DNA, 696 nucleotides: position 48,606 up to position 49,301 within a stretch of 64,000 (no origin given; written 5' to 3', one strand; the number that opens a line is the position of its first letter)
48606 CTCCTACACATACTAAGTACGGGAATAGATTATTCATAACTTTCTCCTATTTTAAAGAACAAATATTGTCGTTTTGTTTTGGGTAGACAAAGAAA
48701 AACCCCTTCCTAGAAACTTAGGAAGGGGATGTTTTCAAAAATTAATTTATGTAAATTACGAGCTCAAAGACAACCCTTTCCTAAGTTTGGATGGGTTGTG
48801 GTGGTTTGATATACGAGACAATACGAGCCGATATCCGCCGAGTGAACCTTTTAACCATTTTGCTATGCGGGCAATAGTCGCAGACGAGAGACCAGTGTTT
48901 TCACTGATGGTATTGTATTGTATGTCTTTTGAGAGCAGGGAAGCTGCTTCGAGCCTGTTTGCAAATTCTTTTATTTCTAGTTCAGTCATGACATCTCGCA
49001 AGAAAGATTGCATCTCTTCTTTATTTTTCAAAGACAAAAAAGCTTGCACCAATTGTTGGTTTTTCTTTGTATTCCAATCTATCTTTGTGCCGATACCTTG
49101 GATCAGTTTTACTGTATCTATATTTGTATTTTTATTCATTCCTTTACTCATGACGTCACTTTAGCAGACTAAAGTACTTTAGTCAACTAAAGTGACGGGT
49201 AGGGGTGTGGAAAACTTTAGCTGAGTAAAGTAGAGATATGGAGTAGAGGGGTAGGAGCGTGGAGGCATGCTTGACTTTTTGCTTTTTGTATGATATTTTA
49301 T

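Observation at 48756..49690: TrpR/YerC-like regulator with a four-half-site palindromic operator, a divergent GC-rich 45-codon ORF and five consecutive hairpins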

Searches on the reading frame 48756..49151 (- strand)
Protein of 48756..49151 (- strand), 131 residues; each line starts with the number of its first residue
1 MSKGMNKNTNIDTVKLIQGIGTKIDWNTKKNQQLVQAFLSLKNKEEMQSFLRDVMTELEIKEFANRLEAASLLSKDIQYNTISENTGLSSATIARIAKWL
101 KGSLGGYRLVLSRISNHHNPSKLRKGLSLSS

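Call 6: search_protein_families(library=pfam, proteins=[window:48756-49151:-], max_evalue=0.1)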
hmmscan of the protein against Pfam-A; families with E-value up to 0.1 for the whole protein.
window:48756-49151:- (131 aa): 3 families
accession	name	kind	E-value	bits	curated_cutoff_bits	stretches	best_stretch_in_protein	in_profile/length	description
PF01371.25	Trp_repressor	-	2.3e-18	66.5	27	1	32-113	4-86/88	Trp repressor protein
PF17029.10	DUF5100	-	0.03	14.6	27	1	30-69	50-89/125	Domain of unknown function (DUF5100)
PF14278.11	TetR_C_8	-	0.055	14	26.1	1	29-101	15-83/103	Transcriptional regulator C-terminal region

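Call 7: search_protein_families(library=ncbifam, proteins=[window:48756-49151:-], max_evalue=0.1)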
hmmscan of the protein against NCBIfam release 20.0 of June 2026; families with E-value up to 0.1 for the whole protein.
window:48756-49151:- (131 aa): 5 families
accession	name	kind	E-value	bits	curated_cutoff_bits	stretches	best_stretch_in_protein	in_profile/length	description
TIGR02531.1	yecD_yerC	hypoth_equivalog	2.1e-19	69.7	42.2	1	29-114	3-88/88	YerC/YecD family TrpR-related protein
TIGR01321.1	TrpR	equivalog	7.8e-05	23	67.25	1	31-102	9-81/94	trp operon repressor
NF008458.0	PRK11337.1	equivalog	0.015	14.2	378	1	53-118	25-87/293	MurR/RpiR family transcriptional regulator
TIGR04424.1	metallo_McbB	subfamily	0.034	13.8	65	1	30-90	28-91/286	McbB family protein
TIGR02684.1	dnstrm_HI1420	hypoth_equivalog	0.098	12.9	53.7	0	40-89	10-56/89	addiction module antidote protein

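Call 12: find_homologous_proteins(query=window:48756-49151:-)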
Query window:48756-49151:- (131 aa): 773 proteins with E <= 0.001 among 843 candidates; the best 120 are listed.
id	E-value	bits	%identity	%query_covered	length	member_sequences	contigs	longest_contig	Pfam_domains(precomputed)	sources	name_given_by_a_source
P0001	2.7e-76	271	100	100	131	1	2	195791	PF01371.26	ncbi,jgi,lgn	jgi:TrpR-related protein YerC/YecD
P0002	7.1e-75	267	98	100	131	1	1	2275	PF01371.26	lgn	-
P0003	2.0e-68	246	90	100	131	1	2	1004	PF01371.26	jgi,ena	-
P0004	7.6e-61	221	80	100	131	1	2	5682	PF01371.26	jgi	jgi:TrpR-related protein YerC/YecD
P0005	1.6e-59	217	79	100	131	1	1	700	PF01371.26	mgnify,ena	mgnify:CR=1 FL=1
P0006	3.7e-58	213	80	97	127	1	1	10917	PF01371.26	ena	-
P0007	1.5e-57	211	78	99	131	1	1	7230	PF01371.26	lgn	-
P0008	1.8e-57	210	77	100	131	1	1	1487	PF01371.26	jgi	jgi:TrpR-related protein YerC/YecD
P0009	4.2e-57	209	79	99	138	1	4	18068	PF01371.26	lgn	-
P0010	4.5e-57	209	77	100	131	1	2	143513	PF01371.26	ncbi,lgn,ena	-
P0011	6.1e-57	209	76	100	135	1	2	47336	PF01371.26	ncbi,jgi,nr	ncbi:MAG TPA: YerC/YecD family TrpR-related protein [Candidatus Paceibacterota bacterium]|jgi:TrpR-r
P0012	6.3e-57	209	76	100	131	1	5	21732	PF01371.26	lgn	-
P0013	8.4e-57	208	77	99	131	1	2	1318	PF01371.26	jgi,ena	jgi:TrpR-related protein YerC/YecD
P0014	1.4e-56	208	76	100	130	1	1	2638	PF01371.26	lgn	-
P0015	1.7e-56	207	77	100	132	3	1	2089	PF01371.26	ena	-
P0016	1.8e-56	207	84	92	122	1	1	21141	PF01371.26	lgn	-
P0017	3.0e-56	206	75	100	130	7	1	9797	PF01371.26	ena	-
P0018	3.6e-56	206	78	97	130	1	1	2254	PF01371.26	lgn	-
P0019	4.9e-56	206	76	100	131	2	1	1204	PF01371.26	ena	-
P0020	6.2e-56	205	75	100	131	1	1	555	PF01371.26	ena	-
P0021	6.4e-56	205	79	95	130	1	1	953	PF01371.26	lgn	-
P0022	6.7e-56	205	76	100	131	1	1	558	PF01371.26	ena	-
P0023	7.0e-56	205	76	99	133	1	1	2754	PF01371.26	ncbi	-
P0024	7.2e-56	205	75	99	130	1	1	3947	PF01371.26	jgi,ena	-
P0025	7.5e-56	205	78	96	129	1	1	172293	PF01371.26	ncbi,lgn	-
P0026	7.7e-56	205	73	100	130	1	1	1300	PF01371.26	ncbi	-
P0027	1.2e-55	205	74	100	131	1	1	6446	PF01371.26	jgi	jgi:TrpR-related protein YerC/YecD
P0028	1.2e-55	204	76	99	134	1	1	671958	PF01371.26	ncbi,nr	ncbi:MAG: YerC/YecD family TrpR-related protein [Candidatus Pacebacteria bacterium]|nr:YerC/YecD fam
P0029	1.3e-55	204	77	100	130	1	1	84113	PF01371.26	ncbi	-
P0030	1.4e-55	204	74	99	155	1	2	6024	PF01371.26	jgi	jgi:TrpR-related protein YerC/YecD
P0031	1.8e-55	204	77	97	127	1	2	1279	PF01371.26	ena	-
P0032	2.4e-55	204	74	100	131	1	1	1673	PF01371.26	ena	-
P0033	2.8e-55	203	77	98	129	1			PF01371.26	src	-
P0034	3.4e-55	203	75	100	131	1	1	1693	PF01371.26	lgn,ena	-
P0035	4.6e-55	203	72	99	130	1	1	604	PF01371.26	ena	-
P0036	5.3e-55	202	73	100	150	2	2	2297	PF01371.26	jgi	jgi:TrpR-related protein YerC/YecD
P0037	5.4e-55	202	77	97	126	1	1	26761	PF01371.26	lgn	-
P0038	6.5e-55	202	75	98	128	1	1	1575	PF01371.26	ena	-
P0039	8.1e-55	202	76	98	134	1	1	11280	PF01371.26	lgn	-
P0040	8.8e-55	202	76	100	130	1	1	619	PF01371.26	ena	-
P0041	9.0e-55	202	74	100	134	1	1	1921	PF01371.26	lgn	-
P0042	1.1e-54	201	74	94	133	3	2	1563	PF01371.26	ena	-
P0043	1.1e-54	201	76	99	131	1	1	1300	PF01371.26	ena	-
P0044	1.2e-54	201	75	99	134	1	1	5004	PF01371.26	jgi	jgi:TrpR-related protein YerC/YecD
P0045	1.2e-54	201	75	99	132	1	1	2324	PF01371.26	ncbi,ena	-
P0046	2.1e-54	201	75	100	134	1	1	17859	PF01371.26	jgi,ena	-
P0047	2.1e-54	201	74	98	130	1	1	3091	PF01371.26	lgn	-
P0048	2.7e-54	200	73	100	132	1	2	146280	PF01371.26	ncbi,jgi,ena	ncbi:MAG: YerC/YecD family TrpR-related protein [Candidatus Paceibacterota bacterium]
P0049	2.8e-54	200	74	100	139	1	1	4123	PF01371.26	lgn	-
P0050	2.8e-54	200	77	99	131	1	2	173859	PF01371.26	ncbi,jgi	ncbi:MAG: YerC/YecD family TrpR-related protein [Candidatus Paceibacterota bacterium]|jgi:TrpR-relat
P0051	2.9e-54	200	74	100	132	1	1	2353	PF01371.26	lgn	-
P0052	3.0e-54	200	75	100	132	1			PF01371.26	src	-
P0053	3.6e-54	200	75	97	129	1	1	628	PF01371.26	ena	-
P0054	3.9e-54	200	74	100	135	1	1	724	PF01371.26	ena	-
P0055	4.0e-54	200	75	99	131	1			PF01371.26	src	-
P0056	4.3e-54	200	72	99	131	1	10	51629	PF01371.26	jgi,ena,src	-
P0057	4.6e-54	199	75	99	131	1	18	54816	PF01371.26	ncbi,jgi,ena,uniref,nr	ncbi:MAG: TrpR-related protein YerC/YecD [Candidatus Nomurabacteria bacterium GW2011_GWA2_43_15]|uni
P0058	6.1e-54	199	75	99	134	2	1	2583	PF01371.26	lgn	-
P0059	6.3e-54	199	74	100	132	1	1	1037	PF01371.26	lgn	-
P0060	6.5e-54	199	73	97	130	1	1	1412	PF01371.26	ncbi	-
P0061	6.9e-54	199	76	99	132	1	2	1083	PF01371.26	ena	-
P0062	7.1e-54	199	74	98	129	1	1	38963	PF01371.26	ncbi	-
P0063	7.1e-54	199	74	99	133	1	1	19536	PF01371.26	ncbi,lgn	-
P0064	8.5e-54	199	72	100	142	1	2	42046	PF01371.26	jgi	-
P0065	9.2e-54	198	74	100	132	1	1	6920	PF01371.26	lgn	-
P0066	9.6e-54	198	72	100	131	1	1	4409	PF01371.26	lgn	-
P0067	9.6e-54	198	73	99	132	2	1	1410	PF01371.26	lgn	-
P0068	1.4e-53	198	75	100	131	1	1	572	PF01371.26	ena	-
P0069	1.4e-53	198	73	99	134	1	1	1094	PF01371.26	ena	-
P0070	1.5e-53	198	75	97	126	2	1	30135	PF01371.26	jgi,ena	-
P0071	1.5e-53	198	72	100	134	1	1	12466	PF01371.26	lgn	-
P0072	1.6e-53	198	75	99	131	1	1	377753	PF01371.26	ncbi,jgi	ncbi:MAG: YerC/YecD family TrpR-related protein [Candidatus Paceibacterota bacterium]|jgi:TrpR-relat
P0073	1.6e-53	198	74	98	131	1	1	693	PF01371.26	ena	-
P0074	2.0e-53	197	73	99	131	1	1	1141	PF01371.26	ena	-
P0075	2.1e-53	197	74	98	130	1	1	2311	PF01371.26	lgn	-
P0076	2.5e-53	197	73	100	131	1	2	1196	PF01371.26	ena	-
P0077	3.0e-53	197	74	99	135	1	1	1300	PF01371.26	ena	-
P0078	3.6e-53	197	75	100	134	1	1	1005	PF01371.26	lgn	-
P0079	3.7e-53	197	74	99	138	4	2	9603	PF01371.26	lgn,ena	-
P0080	3.9e-53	196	71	100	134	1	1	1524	PF01371.26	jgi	jgi:TrpR-related protein YerC/YecD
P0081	4.5e-53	196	74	97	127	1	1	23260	PF01371.26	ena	-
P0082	6.1e-53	196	73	100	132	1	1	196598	PF01371.26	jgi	jgi:TrpR-related protein YerC/YecD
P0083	6.7e-53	196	75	97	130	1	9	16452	PF01371.26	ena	-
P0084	7.9e-53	195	73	100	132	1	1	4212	PF01371.26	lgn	-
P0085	8.0e-53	195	76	97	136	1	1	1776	PF01371.26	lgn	-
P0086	8.4e-53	195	74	99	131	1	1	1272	PF01371.26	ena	-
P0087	9.1e-53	195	74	97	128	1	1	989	PF01371.26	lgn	-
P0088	9.7e-53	195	73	100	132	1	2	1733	PF01371.26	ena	-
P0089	1.1e-52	195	74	99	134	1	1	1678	PF01371.26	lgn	-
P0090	1.1e-52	195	72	100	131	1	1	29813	PF01371.26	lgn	-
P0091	1.5e-52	195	72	100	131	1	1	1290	PF01371.26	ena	-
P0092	1.9e-52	194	71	96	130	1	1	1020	PF01371.26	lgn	-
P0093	1.9e-52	194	72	100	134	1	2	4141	PF01371.26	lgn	-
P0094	2.3e-52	194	72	100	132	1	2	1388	PF01371.26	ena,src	-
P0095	2.6e-52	194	73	100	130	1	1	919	PF01371.26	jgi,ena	-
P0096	2.6e-52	194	74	97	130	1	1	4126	PF01371.26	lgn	-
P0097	2.9e-52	194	71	100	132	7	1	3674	PF01371.26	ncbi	-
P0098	3.0e-52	194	73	99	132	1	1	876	PF01371.26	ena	-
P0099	3.6e-52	193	75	96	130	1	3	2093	PF01371.26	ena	-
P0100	4.6e-52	193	70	100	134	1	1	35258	PF01371.26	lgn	-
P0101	4.7e-52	193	73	100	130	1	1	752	PF01371.26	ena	-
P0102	4.9e-52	193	75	96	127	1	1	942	PF01371.26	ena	-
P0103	4.9e-52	193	72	100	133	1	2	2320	PF01371.26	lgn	-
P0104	5.2e-52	193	71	100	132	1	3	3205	PF01371.26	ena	-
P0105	5.5e-52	193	73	100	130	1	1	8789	PF01371.26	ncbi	-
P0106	6.2e-52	193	73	100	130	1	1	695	PF01371.26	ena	-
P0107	8.2e-52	192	71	100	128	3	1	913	PF01371.26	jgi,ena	-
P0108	8.7e-52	192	70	98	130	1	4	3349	PF01371.26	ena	-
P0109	1.2e-51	192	74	97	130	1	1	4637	PF01371.26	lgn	-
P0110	1.3e-51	192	76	96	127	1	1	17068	PF01371.26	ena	-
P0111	1.4e-51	191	72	100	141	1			PF01371.26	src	-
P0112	1.9e-51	191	71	100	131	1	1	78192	PF01371.26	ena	-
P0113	2.0e-51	191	73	98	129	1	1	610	PF01371.26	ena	-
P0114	2.0e-51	191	71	96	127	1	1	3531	PF01371.26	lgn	-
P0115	2.0e-51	191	75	97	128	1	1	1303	PF01371.26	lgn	-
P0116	2.1e-51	191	70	98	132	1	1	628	PF01371.26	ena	-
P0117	2.3e-51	191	72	99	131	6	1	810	PF01371.26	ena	-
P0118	2.9e-51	190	70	99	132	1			PF01371.26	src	-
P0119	3.2e-51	190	70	100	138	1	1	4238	PF01371.26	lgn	-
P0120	3.5e-51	190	73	96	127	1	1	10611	PF01371.26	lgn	-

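Call 14: find_related_loci(query=window:48756-49151:-, collection=genome_contigs, flank=4000)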
Query window:48756-49151:- (131 aa) in genome_contigs; peptide patterns used: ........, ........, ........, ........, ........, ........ (x = any residue, [..] = any of these).
116 stretches matched a pattern; 50 encode a relative of the query (tblastn E <= 1e-3); 48 distinct loci.
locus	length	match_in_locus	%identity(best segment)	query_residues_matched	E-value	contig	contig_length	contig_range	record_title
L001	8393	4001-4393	77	1-131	3e-65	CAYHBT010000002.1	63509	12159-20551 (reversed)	MAG TPA_asm: uncultured Candidatus Saccharibacteria bacterium isolate ERP119702_co2_98 genome assembly, contig: NODE_131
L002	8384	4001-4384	78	1-126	5e-65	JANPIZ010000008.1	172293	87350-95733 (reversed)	MAG: Candidatus Nomurabacteria bacterium isolate VAR_61_metabat_48 VAR_61_k141_730931, whole genome shotgun sequence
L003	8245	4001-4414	74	1-130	4e-62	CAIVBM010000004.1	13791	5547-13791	uncultured bacterium isolate AM-lipid-01-D10_bin-0933 genome assembly, contig: bin-0933:04/54, whole genome shotgun sequ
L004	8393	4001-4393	77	1-130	2e-61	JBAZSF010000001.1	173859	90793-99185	MAG: Candidatus Paceibacterota bacterium isolate SO_2017_GW1_167 NODE_649_length_173859_cov_3.247657_OW334_2017, whole g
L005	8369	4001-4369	78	9-131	4e-60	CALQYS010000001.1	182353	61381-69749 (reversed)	MAG: Candidatus Nomurabacteria bacterium isolate Ike-100m-2 genome assembly, contig: Ike-100-c23, whole genome shotgun s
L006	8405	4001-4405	70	1-131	1e-59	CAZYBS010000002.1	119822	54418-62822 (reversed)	MAG TPA_asm: uncultured Candidatus Saccharibacteria bacterium isolate SRP178908_co1_81 genome assembly, contig: NODE_57_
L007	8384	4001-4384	73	1-126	9e-60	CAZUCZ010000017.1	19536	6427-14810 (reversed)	MAG TPA_asm: uncultured Candidatus Saccharibacteria bacterium isolate SRP257259_co1_159 genome assembly, contig: NODE_33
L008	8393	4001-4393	73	1-130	7e-60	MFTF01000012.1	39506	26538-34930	MAG: Candidatus Nomurabacteria bacterium RIFCSPHIGHO2_01_FULL_36_23 rifcsphigho2_01_scaffold_2410, whole genome shotgun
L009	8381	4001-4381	72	1-126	2e-59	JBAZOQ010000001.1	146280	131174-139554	MAG: Candidatus Paceibacterota bacterium isolate SO_2017_SWC_1 scaffold_137_c1_LP-4_2017, whole genome shotgun sequence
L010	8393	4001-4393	72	1-131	4e-59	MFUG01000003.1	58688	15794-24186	MAG: Candidatus Nomurabacteria bacterium RIFCSPHIGHO2_02_FULL_42_19 rifcsphigho2_02_scaffold_1328, whole genome shotgun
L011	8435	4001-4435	67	1-131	3e-58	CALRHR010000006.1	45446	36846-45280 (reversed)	MAG: Candidatus Nomurabacteria bacterium isolate TrH-25oct19-200 genome assembly, contig: TrH-25oct19-C1303, whole genom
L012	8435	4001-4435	66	1-131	2e-57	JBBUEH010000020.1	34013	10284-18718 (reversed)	MAG: Patescibacteria group bacterium isolate H52-bin059_1 H52_bin059_1_000000000020, whole genome shotgun sequence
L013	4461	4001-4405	69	1-131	1e-57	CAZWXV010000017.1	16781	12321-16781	MAG TPA_asm: uncultured Candidatus Saccharibacteria bacterium isolate SRP050083_co1_472 genome assembly, contig: NODE_14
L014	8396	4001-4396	69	1-131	3e-56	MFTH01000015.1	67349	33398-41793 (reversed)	MAG: Candidatus Nomurabacteria bacterium RIFCSPHIGHO2_01_FULL_37_25 rifcsphigho2_01_scaffold_715, whole genome shotgun s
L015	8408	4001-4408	65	1-128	7e-56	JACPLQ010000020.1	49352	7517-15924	MAG: Candidatus Nomurabacteria bacterium isolate NC_groundwater_525_Ag_S-0.1um_41_10 S35_SO-1_scaffold_360493, whole gen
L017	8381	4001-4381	69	1-126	1e-55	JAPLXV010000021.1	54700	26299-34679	MAG: Candidatus Nomurabacteria bacterium isolate LacPavin_0419_WC90_MAG_34_11 LacPavin_0419_WC90_scaffold_15977, whole g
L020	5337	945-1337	67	1-126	9e-55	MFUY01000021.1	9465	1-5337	MAG: Candidatus Nomurabacteria bacterium RIFCSPLOWO2_01_FULL_41_12 rifcsplowo2_01_scaffold_42446, whole genome shotgun s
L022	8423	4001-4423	65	1-131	2e-54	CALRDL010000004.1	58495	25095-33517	MAG: Candidatus Nomurabacteria bacterium isolate TH-11nov19-85 genome assembly, contig: TH-11nov19-C1060, whole genome s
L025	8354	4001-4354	69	1-118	8e-52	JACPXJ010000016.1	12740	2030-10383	MAG: Candidatus Nomurabacteria bacterium isolate NC_groundwater_834_Pr1_B-0.1um_42_21 Montesol18_Bp1_scaffold_523887, wh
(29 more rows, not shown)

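Call 18: find_encoding_contigs(protein=P0002, flank=3000, max_places=3)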
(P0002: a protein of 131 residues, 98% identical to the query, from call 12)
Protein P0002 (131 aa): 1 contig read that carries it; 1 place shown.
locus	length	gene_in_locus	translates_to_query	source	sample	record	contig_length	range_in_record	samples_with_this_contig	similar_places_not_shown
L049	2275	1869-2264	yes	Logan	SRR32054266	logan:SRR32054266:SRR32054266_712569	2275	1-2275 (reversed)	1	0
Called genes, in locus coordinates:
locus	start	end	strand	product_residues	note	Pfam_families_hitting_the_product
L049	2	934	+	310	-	?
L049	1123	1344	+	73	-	-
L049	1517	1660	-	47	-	-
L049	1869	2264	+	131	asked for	PF01371:Trp_repressor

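Call 19: find_encoding_contigs(protein=P0003, flank=3000, max_places=3)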
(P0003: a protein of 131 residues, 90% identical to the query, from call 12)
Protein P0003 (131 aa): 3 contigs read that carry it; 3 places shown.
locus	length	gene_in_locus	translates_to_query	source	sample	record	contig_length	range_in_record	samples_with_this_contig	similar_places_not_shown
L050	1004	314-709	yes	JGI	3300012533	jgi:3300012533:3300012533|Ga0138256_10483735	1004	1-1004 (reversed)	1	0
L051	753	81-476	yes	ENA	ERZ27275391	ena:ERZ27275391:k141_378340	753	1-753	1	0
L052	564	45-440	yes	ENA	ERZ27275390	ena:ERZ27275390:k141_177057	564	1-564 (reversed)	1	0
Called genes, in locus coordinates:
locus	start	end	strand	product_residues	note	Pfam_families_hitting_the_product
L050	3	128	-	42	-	?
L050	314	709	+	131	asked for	PF01371:Trp_repressor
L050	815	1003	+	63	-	?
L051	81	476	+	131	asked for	PF01371:Trp_repressor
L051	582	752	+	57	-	?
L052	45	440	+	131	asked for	PF01371:Trp_repressor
